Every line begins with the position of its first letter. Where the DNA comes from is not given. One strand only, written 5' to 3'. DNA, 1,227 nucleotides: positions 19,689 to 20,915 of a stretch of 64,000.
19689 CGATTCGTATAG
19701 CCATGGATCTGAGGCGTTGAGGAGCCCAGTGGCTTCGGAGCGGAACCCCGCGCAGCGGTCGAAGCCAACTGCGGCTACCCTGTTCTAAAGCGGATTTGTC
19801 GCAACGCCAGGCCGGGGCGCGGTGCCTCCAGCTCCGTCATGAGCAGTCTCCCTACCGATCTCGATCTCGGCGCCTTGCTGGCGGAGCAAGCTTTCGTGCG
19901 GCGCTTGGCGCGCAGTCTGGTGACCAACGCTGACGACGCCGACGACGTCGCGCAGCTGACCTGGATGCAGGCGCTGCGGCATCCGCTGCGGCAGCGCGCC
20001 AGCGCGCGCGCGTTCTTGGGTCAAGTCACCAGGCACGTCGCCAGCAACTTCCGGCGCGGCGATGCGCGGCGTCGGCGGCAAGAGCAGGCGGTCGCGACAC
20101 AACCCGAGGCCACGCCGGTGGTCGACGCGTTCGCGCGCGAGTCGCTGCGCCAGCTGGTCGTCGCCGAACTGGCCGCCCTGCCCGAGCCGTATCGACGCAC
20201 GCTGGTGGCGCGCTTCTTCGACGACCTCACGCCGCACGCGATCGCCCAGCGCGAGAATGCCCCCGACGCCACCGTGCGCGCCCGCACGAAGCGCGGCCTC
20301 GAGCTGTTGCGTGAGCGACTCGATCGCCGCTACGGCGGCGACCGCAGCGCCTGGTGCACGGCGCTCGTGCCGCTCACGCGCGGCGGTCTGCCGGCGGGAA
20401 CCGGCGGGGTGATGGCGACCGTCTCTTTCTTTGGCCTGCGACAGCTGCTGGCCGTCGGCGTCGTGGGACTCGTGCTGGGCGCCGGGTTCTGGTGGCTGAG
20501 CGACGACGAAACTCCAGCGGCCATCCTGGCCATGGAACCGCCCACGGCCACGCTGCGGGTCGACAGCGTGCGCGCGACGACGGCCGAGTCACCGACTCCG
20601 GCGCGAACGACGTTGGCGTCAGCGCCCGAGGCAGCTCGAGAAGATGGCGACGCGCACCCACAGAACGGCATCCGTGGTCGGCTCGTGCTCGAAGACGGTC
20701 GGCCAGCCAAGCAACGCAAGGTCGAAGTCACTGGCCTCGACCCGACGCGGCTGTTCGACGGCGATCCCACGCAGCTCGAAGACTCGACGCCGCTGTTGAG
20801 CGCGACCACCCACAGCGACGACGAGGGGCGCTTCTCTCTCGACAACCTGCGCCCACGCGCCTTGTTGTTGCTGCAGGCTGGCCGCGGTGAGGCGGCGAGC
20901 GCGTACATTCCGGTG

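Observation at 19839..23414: ECF sigma-factor domain translationally fused to a TM helix and ~1000 aa of CarbopepD-like extracytoplasmic repeats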

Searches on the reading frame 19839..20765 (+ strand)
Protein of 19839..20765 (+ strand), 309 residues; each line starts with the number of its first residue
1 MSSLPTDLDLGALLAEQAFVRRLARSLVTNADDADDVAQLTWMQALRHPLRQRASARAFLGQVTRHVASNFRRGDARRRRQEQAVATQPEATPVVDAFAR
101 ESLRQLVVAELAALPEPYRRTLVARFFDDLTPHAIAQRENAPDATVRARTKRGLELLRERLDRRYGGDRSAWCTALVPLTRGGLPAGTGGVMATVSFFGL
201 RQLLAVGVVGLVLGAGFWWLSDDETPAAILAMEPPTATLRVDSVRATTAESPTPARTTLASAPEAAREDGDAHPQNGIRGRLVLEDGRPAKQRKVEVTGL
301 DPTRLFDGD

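Call 35: find_related_loci(query=A1, collection=genome_contigs, flank=5000)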
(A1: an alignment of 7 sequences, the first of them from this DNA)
Query A1 (309 aa) in genome_contigs; peptide patterns used: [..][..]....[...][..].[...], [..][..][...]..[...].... (x = any residue, [..] = any of these).
600 stretches matched a pattern (row limit reached: there are more); 40 encode a relative of the query (tblastn E <= 1e-3); 40 distinct loci.
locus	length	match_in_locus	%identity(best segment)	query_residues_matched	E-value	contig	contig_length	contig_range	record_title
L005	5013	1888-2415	44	13-185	2e-35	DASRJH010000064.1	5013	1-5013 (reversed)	MAG TPA_asm: Planctomycetota bacterium isolate SMAG_U10131 k141_4003436, whole genome shotgun sequence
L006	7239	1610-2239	40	13-224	8e-31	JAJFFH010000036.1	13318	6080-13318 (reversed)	MAG: Planctomycetota bacterium isolate OFTM341 OFTM341_35, whole genome shotgun sequence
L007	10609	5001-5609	36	1-200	4e-27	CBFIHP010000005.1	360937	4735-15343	MAG: Planctomycetota bacterium isolate Co_bin_786_permissive genome assembly, contig: Co_bin_786_permissive_c5, whole ge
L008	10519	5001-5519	41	9-179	8e-27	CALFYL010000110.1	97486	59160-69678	MAG TPA_asm: uncultured Planctomycetia bacterium isolate SRR6227243_bin.141_CONCOCT_v1.1_MAG genome assembly, contig: ER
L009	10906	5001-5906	32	10-305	2e-26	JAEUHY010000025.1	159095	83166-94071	MAG: Planctomycetota bacterium isolate new MAG-29 k141_984709, whole genome shotgun sequence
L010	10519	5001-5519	43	8-167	9e-26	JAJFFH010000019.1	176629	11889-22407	MAG: Planctomycetota bacterium isolate OFTM341 OFTM341_18, whole genome shotgun sequence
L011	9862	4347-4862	38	9-185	3e-24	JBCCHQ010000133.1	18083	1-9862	MAG: Planctomycetota bacterium isolate P01_B01_bin.70 k141_1872260_length_18083_cov_10.0000, whole genome shotgun sequen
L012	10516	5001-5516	41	13-185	3e-24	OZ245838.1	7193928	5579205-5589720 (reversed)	MAG: Planctomycetota bacterium isolate c745feeb-1740-47bf-bbe2-8d90712da449 genome assembly, chromosome: 1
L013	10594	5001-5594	36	9-207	1e-23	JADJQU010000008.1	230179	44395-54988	MAG: Planctomycetota bacterium isolate Fred_18-Q3-R57-64_MAXAC.309 tig00010648-10-2296630, whole genome shotgun sequence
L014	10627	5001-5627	40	13-221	3e-22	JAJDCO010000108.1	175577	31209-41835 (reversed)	MAG: Planctomycetota bacterium isolate OFTM77 OFTM77_107, whole genome shotgun sequence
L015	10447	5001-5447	40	13-161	5e-17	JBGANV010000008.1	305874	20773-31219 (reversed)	MAG: Planctomycetota bacterium isolate MAG_MBR_H10.41 MBRH10-41_opera_contig_147, whole genome shotgun sequence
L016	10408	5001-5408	37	3-138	5e-17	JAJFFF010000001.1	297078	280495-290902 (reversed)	MAG: Planctomycetota bacterium isolate OFTM272 OFTM272_0, whole genome shotgun sequence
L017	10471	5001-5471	35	13-169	1e-16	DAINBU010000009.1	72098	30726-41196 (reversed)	MAG TPA_asm: Planctomycetota bacterium isolate CTOTU25974 NODE_44_length_72098_cov_5.805505, whole genome shotgun sequen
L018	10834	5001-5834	32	20-298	3e-16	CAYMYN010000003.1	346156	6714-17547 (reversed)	MAG TPA_asm: uncultured Planctomycetaceae bacterium isolate binchicken_co315_74 genome assembly, contig: NODE_20_length_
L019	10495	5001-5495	40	9-168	3e-16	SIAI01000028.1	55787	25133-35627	MAG: Planctomycetota bacterium isolate Baikal-deep-G170 BACOMB-C2179, whole genome shotgun sequence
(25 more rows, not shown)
